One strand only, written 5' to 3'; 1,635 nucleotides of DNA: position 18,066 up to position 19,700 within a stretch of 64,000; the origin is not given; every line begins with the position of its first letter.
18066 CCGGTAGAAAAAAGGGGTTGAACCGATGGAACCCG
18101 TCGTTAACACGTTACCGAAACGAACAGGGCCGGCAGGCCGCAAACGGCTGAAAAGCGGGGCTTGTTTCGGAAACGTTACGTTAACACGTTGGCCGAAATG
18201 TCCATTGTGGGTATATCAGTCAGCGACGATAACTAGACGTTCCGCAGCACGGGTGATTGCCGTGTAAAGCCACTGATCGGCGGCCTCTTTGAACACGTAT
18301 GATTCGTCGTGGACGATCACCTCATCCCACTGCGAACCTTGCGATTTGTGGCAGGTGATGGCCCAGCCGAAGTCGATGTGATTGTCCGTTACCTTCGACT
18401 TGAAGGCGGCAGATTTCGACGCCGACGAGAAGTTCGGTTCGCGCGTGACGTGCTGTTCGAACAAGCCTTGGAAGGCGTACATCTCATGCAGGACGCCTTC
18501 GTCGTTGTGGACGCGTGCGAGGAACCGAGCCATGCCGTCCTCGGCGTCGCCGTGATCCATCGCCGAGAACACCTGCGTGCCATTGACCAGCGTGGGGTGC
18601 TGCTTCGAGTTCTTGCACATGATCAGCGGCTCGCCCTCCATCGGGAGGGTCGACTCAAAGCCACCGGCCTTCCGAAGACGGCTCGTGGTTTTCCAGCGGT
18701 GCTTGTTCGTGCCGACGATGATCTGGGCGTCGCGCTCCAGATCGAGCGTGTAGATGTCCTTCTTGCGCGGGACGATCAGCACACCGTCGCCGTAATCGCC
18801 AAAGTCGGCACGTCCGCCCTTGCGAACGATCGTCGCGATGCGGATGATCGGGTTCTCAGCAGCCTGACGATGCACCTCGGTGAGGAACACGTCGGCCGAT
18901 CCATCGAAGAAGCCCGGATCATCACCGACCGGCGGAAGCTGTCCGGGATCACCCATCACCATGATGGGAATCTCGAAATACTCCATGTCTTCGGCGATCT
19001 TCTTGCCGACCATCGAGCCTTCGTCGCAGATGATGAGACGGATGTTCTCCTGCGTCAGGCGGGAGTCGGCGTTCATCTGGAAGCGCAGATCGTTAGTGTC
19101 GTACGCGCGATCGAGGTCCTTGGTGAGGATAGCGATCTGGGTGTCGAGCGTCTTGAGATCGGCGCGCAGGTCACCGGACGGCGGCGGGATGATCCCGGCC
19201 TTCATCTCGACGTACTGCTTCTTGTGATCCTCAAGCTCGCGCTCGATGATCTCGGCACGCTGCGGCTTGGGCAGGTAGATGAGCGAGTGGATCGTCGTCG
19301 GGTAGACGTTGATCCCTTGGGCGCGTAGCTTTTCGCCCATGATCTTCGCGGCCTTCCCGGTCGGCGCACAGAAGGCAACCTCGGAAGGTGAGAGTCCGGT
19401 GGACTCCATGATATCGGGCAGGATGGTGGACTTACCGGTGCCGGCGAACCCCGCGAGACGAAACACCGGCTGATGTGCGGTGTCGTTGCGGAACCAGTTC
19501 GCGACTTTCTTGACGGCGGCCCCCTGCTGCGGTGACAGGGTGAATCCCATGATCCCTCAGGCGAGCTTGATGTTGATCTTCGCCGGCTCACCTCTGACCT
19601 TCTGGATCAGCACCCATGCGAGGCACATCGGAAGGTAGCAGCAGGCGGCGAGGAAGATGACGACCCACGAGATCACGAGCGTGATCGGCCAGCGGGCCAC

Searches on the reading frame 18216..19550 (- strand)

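Call 11: search_protein_families(library=pfam, proteins=[window:18216-19550:-])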
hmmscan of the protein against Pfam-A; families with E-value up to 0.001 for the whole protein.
window:18216-19550:- (444 aa): 5 families
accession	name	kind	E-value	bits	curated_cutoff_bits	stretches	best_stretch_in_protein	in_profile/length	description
PF13538.12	UvrD_C_2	-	8.3e-17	61.2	27.4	1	395-442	2-52/52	UvrD-like helicase C-terminal domain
PF13245.12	AAA_19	-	1.4e-15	58.1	25.1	1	24-209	8-133/134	AAA domain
PF13604.12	AAA_30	-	4.1e-15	56.5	27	2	5-93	2-79/191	AAA domain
PF01443.25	Viral_helicase1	-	6.8e-07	29.8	21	0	380-442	164-227/228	Viral superfamily 1 RNA helicase core domain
PF05970.20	PIF1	-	0.00025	21.2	25.9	0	5-71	2-66/223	PIF1-like helicase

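Call 12: search_protein_families(library=phrogs, proteins=[window:18216-19550:-])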
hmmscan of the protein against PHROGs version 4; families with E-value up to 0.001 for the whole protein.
window:18216-19550:- (444 aa): 3 families
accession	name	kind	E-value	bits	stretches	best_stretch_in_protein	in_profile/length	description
phrog_325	-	DNA, RNA and nucleotide metabolism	1.7e-93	315.6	1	2-443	468-868/986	Dda-like helicase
phrog_4412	-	DNA, RNA and nucleotide metabolism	6.5e-33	115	3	383-444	653-714/743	exonuclease V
phrog_1967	-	DNA, RNA and nucleotide metabolism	2e-11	44.2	1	1-168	149-301/776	DNA helicase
